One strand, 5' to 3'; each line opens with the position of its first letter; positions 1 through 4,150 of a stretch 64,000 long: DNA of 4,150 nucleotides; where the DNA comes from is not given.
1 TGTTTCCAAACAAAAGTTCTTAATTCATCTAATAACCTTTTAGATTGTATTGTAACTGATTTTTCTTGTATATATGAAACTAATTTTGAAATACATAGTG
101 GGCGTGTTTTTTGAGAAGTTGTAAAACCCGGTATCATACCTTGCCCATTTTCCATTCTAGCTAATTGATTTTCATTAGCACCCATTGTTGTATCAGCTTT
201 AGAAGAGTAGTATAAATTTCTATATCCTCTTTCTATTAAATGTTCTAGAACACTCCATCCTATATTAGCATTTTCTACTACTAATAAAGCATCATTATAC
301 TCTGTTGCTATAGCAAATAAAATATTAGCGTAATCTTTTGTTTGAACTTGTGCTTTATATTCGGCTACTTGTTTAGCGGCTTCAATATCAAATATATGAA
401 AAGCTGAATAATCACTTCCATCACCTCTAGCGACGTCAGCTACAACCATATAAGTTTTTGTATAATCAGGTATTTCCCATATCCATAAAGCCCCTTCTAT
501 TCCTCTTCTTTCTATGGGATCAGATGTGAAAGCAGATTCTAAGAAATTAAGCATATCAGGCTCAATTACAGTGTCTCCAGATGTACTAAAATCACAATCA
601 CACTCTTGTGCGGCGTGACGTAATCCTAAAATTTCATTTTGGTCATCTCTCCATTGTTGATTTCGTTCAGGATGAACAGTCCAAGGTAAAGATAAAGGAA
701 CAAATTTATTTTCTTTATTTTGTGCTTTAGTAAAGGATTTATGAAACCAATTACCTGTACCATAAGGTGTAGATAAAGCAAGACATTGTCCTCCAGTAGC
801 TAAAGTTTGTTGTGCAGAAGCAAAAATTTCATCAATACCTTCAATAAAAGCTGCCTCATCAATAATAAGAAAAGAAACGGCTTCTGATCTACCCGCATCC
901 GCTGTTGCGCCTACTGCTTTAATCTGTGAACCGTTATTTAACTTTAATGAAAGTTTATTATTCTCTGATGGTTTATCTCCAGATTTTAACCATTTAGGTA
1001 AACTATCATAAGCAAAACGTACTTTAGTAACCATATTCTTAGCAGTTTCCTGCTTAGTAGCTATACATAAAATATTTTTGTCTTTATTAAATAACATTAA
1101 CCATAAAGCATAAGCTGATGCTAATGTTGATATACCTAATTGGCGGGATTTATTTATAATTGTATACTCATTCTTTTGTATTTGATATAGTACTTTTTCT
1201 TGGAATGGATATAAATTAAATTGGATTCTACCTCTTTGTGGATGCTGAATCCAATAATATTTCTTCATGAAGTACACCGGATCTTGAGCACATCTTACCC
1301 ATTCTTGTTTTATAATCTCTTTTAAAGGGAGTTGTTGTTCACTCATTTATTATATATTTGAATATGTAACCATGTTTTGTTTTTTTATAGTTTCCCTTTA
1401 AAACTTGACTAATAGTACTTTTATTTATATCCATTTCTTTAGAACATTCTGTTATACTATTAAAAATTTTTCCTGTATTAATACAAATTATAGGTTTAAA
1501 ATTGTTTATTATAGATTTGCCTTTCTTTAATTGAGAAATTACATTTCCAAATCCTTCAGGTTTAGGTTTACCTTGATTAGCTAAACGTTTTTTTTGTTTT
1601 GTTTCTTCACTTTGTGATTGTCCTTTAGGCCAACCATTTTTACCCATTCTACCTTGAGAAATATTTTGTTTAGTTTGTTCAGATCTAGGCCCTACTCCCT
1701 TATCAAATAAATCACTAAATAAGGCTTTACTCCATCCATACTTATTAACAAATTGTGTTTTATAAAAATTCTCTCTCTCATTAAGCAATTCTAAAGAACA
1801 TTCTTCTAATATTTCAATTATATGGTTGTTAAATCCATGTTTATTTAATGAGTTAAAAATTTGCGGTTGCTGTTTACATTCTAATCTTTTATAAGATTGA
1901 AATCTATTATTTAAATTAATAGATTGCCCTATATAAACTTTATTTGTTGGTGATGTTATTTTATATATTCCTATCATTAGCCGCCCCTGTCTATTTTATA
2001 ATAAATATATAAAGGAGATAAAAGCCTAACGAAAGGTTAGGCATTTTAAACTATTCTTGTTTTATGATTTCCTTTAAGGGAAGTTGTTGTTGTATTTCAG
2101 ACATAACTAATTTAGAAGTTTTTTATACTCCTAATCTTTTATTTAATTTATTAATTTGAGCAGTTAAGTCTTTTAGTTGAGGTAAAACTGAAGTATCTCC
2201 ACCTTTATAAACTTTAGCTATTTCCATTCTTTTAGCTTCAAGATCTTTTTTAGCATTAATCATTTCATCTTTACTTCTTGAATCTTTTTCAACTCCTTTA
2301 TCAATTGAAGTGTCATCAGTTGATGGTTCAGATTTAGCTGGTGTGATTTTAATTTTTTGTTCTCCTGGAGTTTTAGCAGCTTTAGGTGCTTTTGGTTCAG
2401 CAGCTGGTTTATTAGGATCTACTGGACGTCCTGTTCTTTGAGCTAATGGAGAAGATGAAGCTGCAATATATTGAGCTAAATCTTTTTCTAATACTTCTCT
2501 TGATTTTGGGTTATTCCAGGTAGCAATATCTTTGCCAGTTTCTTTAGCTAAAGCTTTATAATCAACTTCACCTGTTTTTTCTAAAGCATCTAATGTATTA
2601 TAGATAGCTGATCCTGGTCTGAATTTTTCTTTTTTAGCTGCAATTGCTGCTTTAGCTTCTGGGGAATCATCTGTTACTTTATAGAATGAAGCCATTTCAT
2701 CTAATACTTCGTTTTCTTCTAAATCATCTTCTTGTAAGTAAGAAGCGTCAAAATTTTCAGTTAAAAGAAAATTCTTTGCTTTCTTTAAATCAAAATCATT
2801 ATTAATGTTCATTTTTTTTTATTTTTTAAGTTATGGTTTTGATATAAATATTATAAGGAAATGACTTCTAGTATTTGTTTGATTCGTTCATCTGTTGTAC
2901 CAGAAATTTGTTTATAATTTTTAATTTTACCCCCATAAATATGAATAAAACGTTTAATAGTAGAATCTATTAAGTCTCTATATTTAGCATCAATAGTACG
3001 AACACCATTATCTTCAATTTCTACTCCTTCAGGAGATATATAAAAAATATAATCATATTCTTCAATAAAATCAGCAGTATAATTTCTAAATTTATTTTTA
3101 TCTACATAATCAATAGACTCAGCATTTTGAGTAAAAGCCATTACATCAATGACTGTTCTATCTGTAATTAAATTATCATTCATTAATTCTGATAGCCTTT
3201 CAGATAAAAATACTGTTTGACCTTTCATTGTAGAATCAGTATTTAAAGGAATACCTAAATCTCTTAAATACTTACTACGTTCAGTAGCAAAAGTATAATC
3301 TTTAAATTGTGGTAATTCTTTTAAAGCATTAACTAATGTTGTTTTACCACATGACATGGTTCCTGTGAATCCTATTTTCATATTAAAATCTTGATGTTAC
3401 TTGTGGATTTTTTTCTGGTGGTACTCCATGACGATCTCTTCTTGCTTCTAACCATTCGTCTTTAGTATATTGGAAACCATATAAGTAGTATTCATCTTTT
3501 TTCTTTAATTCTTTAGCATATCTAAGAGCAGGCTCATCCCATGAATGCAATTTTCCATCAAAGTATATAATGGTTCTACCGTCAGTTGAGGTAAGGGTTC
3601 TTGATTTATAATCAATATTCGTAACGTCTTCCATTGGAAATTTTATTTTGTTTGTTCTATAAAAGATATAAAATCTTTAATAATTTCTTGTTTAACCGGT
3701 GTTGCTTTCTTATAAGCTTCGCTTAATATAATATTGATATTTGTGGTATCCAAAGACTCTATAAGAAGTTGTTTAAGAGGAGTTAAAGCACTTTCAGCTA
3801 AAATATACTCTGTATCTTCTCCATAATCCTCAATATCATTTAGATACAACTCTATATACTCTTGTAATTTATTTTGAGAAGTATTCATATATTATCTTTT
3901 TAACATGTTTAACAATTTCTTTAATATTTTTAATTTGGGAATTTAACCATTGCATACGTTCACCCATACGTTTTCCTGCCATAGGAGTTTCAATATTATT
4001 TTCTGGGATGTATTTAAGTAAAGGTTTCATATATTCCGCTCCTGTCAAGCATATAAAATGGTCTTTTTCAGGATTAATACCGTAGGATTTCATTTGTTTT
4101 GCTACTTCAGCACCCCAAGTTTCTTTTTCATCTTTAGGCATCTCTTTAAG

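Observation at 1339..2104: GIY-YIG homing endonuclease inserted at the 5' end of the large-terminase gene, leaving a duplicated terminase N-terminus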

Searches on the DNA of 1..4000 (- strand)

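Call 5: search_rna_families(source=window, start=1, end=4000, threshold=evalue, max_evalue=1)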
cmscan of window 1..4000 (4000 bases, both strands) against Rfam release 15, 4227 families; matches with E-value up to 1: 2.
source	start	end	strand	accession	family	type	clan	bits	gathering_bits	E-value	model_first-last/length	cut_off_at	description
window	3067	3154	-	RF00279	SNORD45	Gene; snRNA; snoRNA; CD-box;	-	23.7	42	0.25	1-72/72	no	Small nucleolar RNA SNORD45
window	628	682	-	RF01977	HOTAIRM1_3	Gene; lncRNA;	-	16.6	37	0.94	1-59/59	no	HOX antisense intergenic RNA myeloid 1 conserved region 3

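Call 6: search_dna_similar(query=window:1-3400:-, collection=phages, mode=distant, max_rows=30)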
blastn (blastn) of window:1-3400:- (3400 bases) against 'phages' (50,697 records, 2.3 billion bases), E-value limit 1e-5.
Records with a match: 5; places in all: 5; records where one place covers at least 80% of the query: 0.
Best place of each record, by identity: 60-80% 5.
By first word of the organism name: Flavobacterium 4; Microcystis 1.
By host as written in the record: Flavobacterium sp. LMO8 4; Microcystis elabens 1.
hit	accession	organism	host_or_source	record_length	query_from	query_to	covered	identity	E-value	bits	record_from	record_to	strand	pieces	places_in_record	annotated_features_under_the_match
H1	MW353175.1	Flavobacterium phage vB_FspM_immuto_2-6A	Flavobacterium sp. LMO8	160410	2104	3210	33%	68.5%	1e-106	394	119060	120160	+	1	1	terminase large subunit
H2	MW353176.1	Flavobacterium phage vB_FspM_immuto_3-5A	Flavobacterium sp. LMO8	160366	2104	3210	33%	68.5%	1e-106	394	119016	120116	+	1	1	terminase large subunit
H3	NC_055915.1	Flavobacterium phage vB_FspM_immuto_2-6A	Flavobacterium sp. LMO8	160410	2104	3210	33%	68.5%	1e-106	394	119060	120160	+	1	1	terminase large subunit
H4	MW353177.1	Flavobacterium phage vB_FspM_immuto_13-6C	Flavobacterium sp. LMO8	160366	2104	3210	33%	68.1%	2e-99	371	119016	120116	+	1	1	terminase large subunit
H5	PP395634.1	Microcystis phage Mel-JY01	Microcystis elabens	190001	2075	3193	33%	63.5%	2e-22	115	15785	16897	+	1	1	large terminase protein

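Call 55: search_rna_families(source=window, start=1250, end=2150, threshold=evalue, max_evalue=10)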
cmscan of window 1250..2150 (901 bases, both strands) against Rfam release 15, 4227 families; matches with E-value up to 10: 10.
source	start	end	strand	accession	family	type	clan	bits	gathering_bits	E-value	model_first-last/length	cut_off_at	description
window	1995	2088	-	RF01774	rpsL_ricks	Cis-reg; leader;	-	21.5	60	9.8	1-131/131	no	Rickettsia rpsL leader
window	1976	2117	+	RF02890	SprC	Gene; sRNA;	-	20.2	100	2.3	1-153/153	no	Small pathogenicity island RNA C (srn_3610)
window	1994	2048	-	RF00238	ctRNA_pND324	Gene; antisense;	-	19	45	7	1-86/86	no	ctRNA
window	1540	1616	-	RF00536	snoMe28S-Cm3227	Gene; snRNA; snoRNA; CD-box;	-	18.5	43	8.5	1-82/82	no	Small nucleolar RNA Me28S-Cm3227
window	1877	1901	+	RF01328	CRISPR-DR17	Gene; CRISPR;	CL00014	17.9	42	2.7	1-25/25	no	CRISPR RNA direct repeat element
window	2076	2139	+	RF00493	snoU2-30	Gene; snRNA; snoRNA; CD-box;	-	17.6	60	2.5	1-70/70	no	Small nucleolar RNA U2-30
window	1556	1661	+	RF02148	MESTIT1_1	Gene; lncRNA;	-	17.4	50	9.7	1-144/144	no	MEST intronic transcript 1, antisense RNA conserved region 1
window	1894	1925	+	RF01091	PK-SPCSV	Cis-reg;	-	16.2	36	6.8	1-61/61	no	3'-terminal pseudoknot in SPCSV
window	1333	1370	+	RF02888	BtsR1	Gene; sRNA;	-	14.4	66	7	1-51/51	no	Bacillus sRNA 1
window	1718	1758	+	RF00032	Histone3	Cis-reg;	-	13.2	34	3.9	1-46/46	no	Histone 3' UTR stem-loop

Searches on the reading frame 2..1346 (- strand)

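Call 4: search_protein_families(library=pfam, proteins=[window:2-1346:-], max_evalue=0.01)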
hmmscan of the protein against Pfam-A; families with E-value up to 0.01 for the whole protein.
window:2-1346:- (448 aa): 3 families
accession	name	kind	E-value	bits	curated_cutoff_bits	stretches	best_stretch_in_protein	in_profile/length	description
PF03237.21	Terminase_6N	-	8.7e-11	42.3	22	1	63-261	1-208/215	Terminase large subunit, T4likevirus-type, N-terminal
PF05127.21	NAT10_TcmA_helicase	-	4.2e-06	27.2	22.7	1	71-208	9-139/176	RNA cytidine acetyltransferase NAT10/TcmA, helicase domain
PF05876.18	GpA_ATPase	-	2.9e-05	24.3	25.6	1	37-165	3-137/247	Phage terminase large subunit gpA, ATPase domain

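Call 7: search_dna_similar(query=window:2-1346:-, collection=phages, mode=protein, max_rows=30)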
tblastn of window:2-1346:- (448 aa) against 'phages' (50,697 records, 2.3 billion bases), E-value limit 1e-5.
Records with a match: 2679; places in all: 2726; records where one place covers at least 80% of the query: 2438.
Best place of each record, by identity: 60-80% 4; <60% 2675.
By first word of the organism name: Escherichia 674; Synechococcus 378; Klebsiella 330; Salmonella 204; Vibrio 173; Shigella 93; Aeromonas 81; Acinetobacter 77; Cyanophage 61; Enterobacter 59; and 70 more.
By host as written in the record: - 477; Escherichia coli 281; Klebsiella pneumoniae 114; Synechococcus 107; Synechococcus sp. 38; Escherichia coli O157:H7 38; Salmonella enterica 29; Synechococcus sp. WH7803 28; and 600 more.
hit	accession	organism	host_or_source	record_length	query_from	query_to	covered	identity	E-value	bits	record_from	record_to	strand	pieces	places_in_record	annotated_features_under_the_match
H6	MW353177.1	Flavobacterium phage vB_FspM_immuto_13-6C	Flavobacterium sp. LMO8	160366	1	448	100%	60.7%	2e-177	556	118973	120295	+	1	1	terminase large subunit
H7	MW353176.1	Flavobacterium phage vB_FspM_immuto_3-5A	Flavobacterium sp. LMO8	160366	1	448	100%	60.7%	3e-177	555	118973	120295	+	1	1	terminase large subunit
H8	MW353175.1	Flavobacterium phage vB_FspM_immuto_2-6A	Flavobacterium sp. LMO8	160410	1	448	100%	60.7%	3e-177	555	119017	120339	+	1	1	terminase large subunit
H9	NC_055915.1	Flavobacterium phage vB_FspM_immuto_2-6A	Flavobacterium sp. LMO8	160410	1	448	100%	60.7%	3e-177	555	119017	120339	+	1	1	terminase large subunit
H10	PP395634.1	Microcystis phage Mel-JY01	Microcystis elabens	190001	8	448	98%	51.2%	1e-146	468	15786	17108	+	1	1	large terminase protein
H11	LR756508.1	uncultured phage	metagenomic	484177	8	448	98%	43.4%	6e-122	396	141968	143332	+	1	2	record has no annotation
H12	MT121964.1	Phage DP SC_6_H4_2017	bacteria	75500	17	447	96%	35.9%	1e-75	263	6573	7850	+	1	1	none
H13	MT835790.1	Bacteriophage sp.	human fecal samples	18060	17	447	96%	34.8%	7e-36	269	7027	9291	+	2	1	record has no annotation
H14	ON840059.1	Caudoviricetes sp.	Rattus norvegicus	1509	24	447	95%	33.9%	2e-78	257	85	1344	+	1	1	large terminase protein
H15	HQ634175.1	Cyanophage P-RSM1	Prochlorococcus MIT9303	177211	15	448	97%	33.0%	2e-56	207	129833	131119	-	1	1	hypothetical protein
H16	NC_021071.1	Cyanophage P-RSM1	Prochlorococcus MIT9303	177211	15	448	97%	33.0%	2e-56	207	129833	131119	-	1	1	terminase large subunit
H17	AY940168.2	Prochlorococcus phage P-SSM4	Prochlorococcus sp. NATL2A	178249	15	448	97%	32.5%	8e-55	202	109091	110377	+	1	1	gp17: terminase DNA packaging enzyme large subunit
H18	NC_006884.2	Prochlorococcus phage P-SSM4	Prochlorococcus sp. NATL2A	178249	15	448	97%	32.5%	8e-55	202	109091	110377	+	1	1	gp17: terminase large subunit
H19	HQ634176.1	Cyanophage P-RSM3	Prochlorococcus NATL2A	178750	15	448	97%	32.5%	8e-55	202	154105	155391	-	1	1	hypothetical protein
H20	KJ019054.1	Synechococcus phage ACG-2014e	-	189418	7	448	99%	31.8%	4e-52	194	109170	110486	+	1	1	terminase large subunit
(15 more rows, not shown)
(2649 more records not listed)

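Call 8: get_annotated_region(hit=H9, flank=4000)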
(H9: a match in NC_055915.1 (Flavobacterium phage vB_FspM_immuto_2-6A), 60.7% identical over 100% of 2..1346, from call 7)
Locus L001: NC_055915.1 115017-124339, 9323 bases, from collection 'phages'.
description: Flavobacterium phage vB_FspM_immuto_2-6A, complete genome.
organism: Flavobacterium phage vB_FspM_immuto_2-6A (NCBI taxid 2801477)
taxonomy: Viruses; Duplodnaviria; Heunggongvirae; Uroviricota; Caudoviricetes; Immutovirus; Immutovirus immuto
host: Flavobacterium sp. LMO8; source: Baltic Sea mesocosm; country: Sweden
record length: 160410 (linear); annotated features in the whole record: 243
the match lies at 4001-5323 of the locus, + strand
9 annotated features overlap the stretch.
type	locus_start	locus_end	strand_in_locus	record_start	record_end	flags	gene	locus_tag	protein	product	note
CDS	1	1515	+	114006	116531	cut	-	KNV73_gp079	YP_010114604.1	hypothetical protein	-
CDS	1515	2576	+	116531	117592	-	-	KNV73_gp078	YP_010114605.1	hypothetical protein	-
CDS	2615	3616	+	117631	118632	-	-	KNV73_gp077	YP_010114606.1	cob(I)alamin adenosyltransferase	Cob(I)alamin adenosyltransferase, PduO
CDS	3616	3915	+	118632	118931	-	-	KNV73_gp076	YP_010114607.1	hypothetical protein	-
CDS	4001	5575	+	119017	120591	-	-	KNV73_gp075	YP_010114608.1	terminase large subunit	-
CDS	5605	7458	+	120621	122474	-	-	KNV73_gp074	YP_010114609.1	capsid assembly protein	Bacteriophage T4-like capsid assembly protein (Gp20)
CDS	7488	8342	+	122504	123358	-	-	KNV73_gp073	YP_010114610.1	hypothetical protein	-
CDS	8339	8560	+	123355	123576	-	-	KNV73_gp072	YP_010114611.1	hypothetical protein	-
CDS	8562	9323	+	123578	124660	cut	-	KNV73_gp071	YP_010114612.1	hypothetical protein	-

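Call 9: get_annotated_region(hit=H10, flank=3000)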
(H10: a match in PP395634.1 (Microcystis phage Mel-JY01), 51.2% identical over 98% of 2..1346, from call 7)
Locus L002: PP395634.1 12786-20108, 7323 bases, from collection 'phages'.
description: Microcystis phage Mel-JY01, complete genome.
organism: Microcystis phage Mel-JY01 (NCBI taxid 3126653)
taxonomy: Viruses; Duplodnaviria; Heunggongvirae; Uroviricota; Caudoviricetes
host: Microcystis elabens; source: -; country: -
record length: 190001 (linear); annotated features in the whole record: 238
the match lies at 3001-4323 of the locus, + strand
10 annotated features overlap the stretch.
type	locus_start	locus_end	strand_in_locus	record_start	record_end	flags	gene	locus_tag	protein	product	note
CDS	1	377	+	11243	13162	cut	-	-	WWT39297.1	cytidylyltransferase like protein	-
CDS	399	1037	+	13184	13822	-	-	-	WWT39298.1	hypothetical protein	-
CDS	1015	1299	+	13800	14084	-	-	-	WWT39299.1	hypothetical protein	-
CDS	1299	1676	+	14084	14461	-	-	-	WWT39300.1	hypothetical protein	-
CDS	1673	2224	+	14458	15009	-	-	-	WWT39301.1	hypothetical protein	-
CDS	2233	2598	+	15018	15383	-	-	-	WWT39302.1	hypothetical protein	-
CDS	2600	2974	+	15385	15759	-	-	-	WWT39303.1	hypothetical protein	-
CDS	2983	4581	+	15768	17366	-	-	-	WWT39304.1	large terminase protein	-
CDS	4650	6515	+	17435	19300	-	-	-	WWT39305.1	hypothetical protein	-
CDS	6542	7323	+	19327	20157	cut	-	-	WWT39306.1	hypothetical protein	-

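Call 13: find_related_loci(query=window:2-1346:-, collection=viral_contigs, flank=4000)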
Query window:2-1346:- (448 aa) in viral_contigs; peptide patterns used: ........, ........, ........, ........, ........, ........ (x = any residue, [..] = any of these).
599 stretches matched a pattern (row limit reached: there are more); 594 encode a relative of the query (tblastn E <= 1e-3); the best 80 are kept; 80 distinct loci.
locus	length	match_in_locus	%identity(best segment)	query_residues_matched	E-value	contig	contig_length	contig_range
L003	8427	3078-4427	97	1-448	0e+0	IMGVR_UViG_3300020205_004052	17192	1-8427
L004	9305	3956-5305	96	1-448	0e+0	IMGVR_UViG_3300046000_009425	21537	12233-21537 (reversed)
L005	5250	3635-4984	96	1-448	0e+0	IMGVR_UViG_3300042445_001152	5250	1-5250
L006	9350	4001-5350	96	1-448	0e+0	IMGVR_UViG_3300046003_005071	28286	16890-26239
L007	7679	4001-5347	92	1-448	0e+0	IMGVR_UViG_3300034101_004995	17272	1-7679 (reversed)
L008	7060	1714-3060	92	1-448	0e+0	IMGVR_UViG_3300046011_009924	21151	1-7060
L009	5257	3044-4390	89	1-448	0e+0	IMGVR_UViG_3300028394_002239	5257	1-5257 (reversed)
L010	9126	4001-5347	89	1-448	0e+0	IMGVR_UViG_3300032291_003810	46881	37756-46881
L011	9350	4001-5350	88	1-448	0e+0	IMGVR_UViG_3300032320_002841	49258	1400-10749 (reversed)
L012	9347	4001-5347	88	1-448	0e+0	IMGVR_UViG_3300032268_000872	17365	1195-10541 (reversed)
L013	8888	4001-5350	88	1-448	0e+0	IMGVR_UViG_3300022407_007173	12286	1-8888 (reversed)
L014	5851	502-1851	88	1-448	0e+0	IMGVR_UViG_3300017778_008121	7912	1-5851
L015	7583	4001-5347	89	1-448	0e+0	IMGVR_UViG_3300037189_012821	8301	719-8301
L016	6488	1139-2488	88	1-448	0e+0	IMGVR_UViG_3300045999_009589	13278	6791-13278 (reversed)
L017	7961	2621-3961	88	2-448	0e+0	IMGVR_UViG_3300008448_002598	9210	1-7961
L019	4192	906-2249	87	1-448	0e+0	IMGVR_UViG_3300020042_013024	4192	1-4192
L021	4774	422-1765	87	1-448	0e+0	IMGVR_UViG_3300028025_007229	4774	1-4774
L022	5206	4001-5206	96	1-400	0e+0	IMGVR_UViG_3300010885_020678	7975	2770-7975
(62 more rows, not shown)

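Call 51: search_protein_families(library=pfam, proteins=[L012:2502-3095:+, L022:1947-2687:+, L010:3002-3916:+], max_evalue=0.01)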
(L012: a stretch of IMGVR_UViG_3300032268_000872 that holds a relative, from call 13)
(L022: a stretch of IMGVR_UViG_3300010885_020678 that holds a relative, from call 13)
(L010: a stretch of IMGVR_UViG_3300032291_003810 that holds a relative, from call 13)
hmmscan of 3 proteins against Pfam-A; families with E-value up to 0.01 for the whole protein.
L012:2502-3095:+ (197 aa): 4 families
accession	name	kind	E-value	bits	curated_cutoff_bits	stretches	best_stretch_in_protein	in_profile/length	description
PF22083.2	I-HmuI_NUMOD-like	-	5.3e-05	23.1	27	1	163-191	16-44/46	DNA endonuclease I-HmuI-like, NUMOD-like domain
PF07453.19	NUMOD1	-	0.00022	21.8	22.8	1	145-179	2-36/37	NUMOD1 domain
PF01844.29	HNH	-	0.0006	20.4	21.4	1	21-45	12-36/47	HNH endonuclease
PF14279.12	HNH_5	-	0.0058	17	27.5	0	23-43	13-33/56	HNH endonuclease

L022:1947-2687:+ (246 aa): 2 families
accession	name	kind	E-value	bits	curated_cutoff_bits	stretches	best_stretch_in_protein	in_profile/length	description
PF14311.12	DUF4379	-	0.00051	20.6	24.5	0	101-135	20-54/56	Probable Treble clef zinc finger domain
PF05265.19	DUF723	-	0.0021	18.4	20.9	0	21-47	16-42/60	Protein of unknown function (DUF723)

L010:3002-3916:+ (304 aa): 0 families
